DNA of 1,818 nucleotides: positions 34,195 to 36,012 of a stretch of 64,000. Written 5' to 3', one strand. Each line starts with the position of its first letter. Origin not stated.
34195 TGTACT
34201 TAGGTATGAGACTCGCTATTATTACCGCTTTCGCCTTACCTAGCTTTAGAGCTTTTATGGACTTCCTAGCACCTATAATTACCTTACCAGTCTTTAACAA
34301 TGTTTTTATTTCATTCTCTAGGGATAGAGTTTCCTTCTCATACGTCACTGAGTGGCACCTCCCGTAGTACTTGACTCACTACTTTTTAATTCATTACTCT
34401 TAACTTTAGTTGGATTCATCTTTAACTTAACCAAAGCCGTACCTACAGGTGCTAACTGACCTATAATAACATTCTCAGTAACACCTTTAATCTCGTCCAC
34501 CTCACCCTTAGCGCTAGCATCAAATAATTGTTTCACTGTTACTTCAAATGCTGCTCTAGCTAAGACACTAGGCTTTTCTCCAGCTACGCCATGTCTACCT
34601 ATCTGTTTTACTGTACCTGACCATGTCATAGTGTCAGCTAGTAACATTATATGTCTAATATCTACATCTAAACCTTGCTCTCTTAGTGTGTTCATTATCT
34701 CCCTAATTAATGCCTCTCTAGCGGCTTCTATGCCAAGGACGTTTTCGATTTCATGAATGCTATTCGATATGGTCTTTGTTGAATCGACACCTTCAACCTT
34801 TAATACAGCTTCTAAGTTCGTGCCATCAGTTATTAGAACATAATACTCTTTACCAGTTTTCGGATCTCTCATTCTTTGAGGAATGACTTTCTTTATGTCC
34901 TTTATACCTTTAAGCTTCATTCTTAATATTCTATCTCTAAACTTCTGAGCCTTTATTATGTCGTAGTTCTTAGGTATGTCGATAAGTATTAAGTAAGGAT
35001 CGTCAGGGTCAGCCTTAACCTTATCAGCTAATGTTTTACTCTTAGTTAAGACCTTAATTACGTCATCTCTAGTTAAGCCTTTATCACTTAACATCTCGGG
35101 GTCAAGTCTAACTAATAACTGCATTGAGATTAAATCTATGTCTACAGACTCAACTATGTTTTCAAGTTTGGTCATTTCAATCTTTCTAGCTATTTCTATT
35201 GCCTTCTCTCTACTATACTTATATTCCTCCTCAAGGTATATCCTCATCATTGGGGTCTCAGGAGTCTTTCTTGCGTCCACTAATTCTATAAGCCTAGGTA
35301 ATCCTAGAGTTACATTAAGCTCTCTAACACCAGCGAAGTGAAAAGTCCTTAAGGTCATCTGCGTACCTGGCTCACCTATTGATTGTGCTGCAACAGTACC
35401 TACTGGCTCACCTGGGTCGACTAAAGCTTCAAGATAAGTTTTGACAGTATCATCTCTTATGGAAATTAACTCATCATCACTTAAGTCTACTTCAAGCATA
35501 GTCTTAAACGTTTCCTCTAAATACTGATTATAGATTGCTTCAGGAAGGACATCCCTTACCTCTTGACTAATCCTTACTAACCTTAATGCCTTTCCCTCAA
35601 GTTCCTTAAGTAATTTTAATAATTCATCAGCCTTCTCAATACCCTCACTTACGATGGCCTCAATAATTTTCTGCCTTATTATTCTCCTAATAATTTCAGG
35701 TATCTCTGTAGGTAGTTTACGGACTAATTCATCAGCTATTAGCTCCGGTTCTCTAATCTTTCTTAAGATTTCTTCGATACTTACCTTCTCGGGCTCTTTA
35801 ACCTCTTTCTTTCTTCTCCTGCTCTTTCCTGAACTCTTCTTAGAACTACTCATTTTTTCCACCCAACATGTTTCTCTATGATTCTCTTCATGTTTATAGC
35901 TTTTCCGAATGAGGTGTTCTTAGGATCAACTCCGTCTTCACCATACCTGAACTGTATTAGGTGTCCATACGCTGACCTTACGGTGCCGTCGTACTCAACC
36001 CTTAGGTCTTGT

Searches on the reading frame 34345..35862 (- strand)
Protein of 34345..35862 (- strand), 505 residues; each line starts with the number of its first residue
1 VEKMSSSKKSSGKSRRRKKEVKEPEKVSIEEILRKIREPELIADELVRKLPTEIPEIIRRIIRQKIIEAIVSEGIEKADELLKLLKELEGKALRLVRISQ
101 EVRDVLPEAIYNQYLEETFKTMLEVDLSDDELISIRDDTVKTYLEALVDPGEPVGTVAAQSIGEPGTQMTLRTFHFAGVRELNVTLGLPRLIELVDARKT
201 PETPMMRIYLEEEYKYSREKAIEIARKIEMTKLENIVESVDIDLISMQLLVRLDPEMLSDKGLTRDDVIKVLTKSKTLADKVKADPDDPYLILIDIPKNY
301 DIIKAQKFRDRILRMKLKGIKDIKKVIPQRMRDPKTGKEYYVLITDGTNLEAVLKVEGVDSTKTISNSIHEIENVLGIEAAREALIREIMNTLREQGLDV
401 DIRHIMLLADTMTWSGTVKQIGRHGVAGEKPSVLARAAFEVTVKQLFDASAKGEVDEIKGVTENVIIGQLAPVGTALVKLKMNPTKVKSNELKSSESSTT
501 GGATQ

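Call 18: search_protein_families(library=ncbifam, proteins=[window:34345-35862:-], max_evalue=0.00001)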
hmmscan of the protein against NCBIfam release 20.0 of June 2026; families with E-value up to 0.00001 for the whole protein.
window:34345-35862:- (505 aa): 8 families
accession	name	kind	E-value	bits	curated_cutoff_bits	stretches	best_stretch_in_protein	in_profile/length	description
TIGR02389.1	RNA_pol_rpoA2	equivalog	3.7e-145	483.5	420.65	1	106-482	2-366/367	DNA-directed RNA polymerase subunit A''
NF011491.0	PRK14898.1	equivalog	7.3e-125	418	783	2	170-485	544-851/860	DNA-directed RNA polymerase subunit A''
TIGR02386.1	rpoC_TIGR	equivalog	5.9e-30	103.8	963.5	2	146-203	873-932/1147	DNA-directed RNA polymerase subunit beta'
NF011498.0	PRK14906.1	equivalog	8.3e-21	73.1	1437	2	148-202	971-1025/1459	DNA-directed RNA polymerase subunit beta'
NF002724.0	PRK02597.1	equivalog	1.5e-19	69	1878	1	146-180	313-347/1338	DNA-directed RNA polymerase subunit beta'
TIGR02388.1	rpoC2_cyan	equivalog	5.3e-17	60.6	467.4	1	146-181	304-339/1230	DNA-directed RNA polymerase subunit beta''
NF011417.0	PRK14844.1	equivalog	2e-15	54.9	4632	1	147-181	2329-2363/2839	DNA-directed RNA polymerase subunit beta/beta'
NF007172.0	PRK09603.1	equivalog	1.2e-14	51.9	5372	1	147-179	2273-2305/2890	DNA-directed RNA polymerase subunit beta/beta'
